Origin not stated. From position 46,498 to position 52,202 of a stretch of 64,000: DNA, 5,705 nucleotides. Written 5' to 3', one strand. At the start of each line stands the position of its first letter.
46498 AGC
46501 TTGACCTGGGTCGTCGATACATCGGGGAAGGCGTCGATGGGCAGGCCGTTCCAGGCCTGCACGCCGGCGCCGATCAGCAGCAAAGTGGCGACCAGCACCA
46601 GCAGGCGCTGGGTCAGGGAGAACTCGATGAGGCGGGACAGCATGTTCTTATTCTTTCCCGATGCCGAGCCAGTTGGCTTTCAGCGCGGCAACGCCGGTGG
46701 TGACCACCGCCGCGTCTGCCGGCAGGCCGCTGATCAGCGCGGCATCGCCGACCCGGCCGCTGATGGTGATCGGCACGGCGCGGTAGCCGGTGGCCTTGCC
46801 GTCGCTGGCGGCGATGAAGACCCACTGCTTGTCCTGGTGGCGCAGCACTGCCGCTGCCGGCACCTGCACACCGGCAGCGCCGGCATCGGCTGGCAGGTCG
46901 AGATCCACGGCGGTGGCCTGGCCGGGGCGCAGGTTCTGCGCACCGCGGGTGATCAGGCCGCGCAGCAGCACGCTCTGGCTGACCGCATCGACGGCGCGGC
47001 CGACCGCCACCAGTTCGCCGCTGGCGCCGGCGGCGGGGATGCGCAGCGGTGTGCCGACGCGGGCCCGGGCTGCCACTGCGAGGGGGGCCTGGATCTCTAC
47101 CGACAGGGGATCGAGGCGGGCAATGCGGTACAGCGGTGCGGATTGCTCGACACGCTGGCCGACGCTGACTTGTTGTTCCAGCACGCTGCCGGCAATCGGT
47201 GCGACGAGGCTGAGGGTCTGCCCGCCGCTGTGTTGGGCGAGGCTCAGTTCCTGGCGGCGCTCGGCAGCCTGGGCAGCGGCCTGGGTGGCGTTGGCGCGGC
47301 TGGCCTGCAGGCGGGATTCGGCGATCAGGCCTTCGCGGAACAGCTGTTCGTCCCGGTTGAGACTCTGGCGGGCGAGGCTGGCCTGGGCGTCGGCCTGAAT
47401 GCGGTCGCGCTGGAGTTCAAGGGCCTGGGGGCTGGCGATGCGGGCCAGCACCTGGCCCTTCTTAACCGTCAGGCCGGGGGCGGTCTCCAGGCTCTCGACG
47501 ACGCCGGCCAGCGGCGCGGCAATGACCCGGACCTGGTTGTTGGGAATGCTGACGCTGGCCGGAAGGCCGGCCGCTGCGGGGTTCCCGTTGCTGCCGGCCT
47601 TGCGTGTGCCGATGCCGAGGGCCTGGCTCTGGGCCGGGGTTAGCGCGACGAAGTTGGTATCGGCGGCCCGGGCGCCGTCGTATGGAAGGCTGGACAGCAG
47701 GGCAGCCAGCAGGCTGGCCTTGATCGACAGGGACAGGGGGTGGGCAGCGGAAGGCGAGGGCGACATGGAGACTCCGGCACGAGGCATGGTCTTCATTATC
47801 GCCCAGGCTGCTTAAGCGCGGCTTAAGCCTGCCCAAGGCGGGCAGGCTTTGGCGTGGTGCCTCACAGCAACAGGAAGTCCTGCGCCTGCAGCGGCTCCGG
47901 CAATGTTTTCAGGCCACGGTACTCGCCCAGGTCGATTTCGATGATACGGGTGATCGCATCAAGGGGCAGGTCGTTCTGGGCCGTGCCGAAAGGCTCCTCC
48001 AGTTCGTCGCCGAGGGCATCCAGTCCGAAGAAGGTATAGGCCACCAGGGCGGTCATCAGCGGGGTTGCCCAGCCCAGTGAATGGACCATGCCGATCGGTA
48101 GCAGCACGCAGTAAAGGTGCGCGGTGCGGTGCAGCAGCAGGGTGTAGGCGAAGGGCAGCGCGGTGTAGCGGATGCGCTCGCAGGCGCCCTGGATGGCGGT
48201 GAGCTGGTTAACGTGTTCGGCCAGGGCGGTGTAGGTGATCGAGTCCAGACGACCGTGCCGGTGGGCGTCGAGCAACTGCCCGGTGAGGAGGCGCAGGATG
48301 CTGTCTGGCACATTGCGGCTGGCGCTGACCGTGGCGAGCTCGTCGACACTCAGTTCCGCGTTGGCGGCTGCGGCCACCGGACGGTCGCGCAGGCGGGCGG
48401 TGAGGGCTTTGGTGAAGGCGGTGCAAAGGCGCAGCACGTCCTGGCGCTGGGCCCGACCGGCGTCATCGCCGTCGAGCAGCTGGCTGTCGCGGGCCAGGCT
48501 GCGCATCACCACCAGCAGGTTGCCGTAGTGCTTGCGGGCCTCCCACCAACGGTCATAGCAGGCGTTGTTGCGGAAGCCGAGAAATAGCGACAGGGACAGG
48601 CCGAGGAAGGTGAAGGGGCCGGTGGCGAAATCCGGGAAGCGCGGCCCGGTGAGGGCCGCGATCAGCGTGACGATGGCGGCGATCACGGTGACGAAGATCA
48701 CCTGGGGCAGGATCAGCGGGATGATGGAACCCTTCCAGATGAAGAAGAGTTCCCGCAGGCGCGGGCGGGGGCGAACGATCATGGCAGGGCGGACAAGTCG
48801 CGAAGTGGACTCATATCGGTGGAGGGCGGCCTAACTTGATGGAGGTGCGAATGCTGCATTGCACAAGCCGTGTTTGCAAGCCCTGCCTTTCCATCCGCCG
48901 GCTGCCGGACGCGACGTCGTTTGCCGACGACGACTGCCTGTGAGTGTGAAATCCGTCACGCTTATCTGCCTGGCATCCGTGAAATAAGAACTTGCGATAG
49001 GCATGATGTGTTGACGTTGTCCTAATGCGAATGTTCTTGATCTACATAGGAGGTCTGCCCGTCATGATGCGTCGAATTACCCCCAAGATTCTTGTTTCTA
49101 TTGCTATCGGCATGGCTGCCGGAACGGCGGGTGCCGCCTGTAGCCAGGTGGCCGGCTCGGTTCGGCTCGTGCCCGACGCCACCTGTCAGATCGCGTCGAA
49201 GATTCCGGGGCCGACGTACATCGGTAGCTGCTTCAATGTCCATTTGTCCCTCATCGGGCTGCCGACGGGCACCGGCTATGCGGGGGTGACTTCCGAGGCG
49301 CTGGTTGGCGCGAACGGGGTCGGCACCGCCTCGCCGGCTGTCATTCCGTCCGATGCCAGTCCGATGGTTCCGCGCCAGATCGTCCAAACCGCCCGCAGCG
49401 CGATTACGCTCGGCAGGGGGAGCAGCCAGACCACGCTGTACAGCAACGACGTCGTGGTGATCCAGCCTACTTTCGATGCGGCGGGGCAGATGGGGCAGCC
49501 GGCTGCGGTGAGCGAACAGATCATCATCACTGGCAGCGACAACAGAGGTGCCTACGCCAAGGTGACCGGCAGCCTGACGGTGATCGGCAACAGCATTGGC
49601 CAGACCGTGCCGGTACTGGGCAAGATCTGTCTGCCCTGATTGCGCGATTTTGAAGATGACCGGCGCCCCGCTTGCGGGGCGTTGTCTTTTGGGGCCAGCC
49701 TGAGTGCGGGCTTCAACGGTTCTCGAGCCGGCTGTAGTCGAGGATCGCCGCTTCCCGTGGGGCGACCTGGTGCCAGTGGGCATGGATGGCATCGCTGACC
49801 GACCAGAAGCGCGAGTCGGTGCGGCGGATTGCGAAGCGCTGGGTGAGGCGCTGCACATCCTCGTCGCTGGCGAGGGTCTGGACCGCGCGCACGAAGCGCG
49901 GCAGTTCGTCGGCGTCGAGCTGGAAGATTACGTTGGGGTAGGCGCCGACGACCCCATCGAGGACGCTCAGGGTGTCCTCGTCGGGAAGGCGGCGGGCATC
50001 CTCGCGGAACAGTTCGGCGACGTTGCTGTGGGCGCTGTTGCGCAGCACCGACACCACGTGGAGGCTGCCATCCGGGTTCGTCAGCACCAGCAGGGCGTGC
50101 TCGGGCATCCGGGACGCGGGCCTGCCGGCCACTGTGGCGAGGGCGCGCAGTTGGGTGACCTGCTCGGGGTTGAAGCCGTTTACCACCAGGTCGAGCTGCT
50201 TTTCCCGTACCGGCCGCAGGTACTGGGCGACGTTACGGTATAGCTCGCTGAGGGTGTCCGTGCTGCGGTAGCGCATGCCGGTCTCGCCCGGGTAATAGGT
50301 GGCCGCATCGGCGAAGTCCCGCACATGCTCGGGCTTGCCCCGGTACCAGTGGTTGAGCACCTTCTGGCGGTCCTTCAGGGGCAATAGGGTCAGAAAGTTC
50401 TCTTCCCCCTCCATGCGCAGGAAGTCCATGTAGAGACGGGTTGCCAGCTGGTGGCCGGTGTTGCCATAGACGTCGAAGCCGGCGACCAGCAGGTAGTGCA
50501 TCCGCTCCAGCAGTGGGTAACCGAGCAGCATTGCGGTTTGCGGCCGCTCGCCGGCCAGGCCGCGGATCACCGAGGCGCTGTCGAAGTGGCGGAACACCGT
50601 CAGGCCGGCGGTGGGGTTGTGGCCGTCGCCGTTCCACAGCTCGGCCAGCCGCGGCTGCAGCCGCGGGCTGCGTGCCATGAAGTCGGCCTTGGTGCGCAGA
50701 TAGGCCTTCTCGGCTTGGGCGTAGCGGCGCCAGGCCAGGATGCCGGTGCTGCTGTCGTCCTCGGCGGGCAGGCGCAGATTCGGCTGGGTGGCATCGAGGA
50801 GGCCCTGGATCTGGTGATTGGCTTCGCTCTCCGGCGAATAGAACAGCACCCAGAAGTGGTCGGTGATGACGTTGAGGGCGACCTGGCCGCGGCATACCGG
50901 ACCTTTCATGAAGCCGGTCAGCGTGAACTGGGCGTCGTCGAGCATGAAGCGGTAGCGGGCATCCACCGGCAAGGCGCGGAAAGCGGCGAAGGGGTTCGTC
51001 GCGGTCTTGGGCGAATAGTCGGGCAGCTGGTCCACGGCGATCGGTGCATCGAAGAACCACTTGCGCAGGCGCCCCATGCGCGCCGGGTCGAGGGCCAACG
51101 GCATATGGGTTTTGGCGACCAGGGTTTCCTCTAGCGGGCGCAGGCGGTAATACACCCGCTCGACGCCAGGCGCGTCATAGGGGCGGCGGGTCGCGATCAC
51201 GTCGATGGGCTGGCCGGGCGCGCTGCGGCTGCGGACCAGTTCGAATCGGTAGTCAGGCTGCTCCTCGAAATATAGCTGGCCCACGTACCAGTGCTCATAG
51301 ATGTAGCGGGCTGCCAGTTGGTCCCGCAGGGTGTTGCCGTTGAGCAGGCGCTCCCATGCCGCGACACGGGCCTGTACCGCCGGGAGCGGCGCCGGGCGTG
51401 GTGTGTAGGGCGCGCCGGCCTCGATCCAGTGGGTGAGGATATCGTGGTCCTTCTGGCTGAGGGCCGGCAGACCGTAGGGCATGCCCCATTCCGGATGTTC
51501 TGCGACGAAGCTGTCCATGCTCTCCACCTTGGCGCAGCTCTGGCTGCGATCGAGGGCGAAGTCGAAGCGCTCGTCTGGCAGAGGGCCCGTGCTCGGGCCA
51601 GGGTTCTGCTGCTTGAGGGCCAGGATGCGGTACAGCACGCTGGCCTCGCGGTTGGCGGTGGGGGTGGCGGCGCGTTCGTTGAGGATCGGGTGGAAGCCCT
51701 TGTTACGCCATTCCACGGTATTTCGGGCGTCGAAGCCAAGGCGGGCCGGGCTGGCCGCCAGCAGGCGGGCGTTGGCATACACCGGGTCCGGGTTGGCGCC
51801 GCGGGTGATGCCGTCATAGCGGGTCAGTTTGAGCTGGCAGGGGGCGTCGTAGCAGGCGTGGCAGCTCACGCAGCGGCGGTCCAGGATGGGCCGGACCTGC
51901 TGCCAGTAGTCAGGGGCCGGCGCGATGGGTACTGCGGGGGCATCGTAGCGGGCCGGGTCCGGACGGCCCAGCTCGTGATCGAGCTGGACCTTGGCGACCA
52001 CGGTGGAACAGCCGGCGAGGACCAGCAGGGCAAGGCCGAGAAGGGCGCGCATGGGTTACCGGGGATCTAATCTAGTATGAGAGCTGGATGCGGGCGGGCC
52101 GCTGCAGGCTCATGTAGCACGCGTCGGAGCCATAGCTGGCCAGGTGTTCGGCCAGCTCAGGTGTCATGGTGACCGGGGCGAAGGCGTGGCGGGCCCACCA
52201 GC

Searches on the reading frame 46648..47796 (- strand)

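Call 68: search_protein_families(library=pfam, proteins=[window:46648-47796:-], max_evalue=0.00001)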
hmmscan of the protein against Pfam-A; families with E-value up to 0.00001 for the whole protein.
window:46648-47796:- (382 aa): 2 families
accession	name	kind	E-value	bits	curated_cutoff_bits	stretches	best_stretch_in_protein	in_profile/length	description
PF16576.10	HlyD_D23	-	2.2e-17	63.5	30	1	79-292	9-211/214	Barrel-sandwich domain of CusB or HlyD membrane-fusion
PF13437.12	HlyD_3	-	8.9e-11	42.9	22.2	1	197-292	2-106/106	HlyD family secretion protein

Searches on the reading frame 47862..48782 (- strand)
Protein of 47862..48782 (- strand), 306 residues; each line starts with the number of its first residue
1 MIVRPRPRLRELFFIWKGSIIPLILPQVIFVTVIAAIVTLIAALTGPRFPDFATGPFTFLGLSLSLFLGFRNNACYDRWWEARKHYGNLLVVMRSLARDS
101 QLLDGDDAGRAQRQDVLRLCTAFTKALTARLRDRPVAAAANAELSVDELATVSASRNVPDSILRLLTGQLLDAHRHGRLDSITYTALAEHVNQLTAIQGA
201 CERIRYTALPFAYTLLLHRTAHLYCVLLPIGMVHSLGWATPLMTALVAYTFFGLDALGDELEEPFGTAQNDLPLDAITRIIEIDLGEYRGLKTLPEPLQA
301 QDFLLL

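Call 68: search_protein_families(library=pfam, proteins=[window:47862-48782:-], max_evalue=0.00001)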
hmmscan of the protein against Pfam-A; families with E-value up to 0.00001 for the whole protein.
window:47862-48782:- (306 aa): 1 family
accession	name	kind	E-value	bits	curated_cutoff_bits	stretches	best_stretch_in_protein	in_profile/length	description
PF25539.1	Bestrophin_2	-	2.5e-104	349.3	27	1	1-286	1-287/288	Bacterial/Fungal Bestrophin protein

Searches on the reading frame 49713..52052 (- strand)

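Call 68: search_protein_families(library=pfam, proteins=[window:49713-52052:-], max_evalue=0.00001)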
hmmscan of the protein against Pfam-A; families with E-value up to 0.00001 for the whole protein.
window:49713-52052:- (779 aa): 1 family
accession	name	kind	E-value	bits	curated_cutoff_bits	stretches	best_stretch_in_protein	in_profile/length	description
PF06934.16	CTI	-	1.2e-247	824.4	25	1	101-778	2-692/692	Fatty acid cis/trans isomerase (CTI)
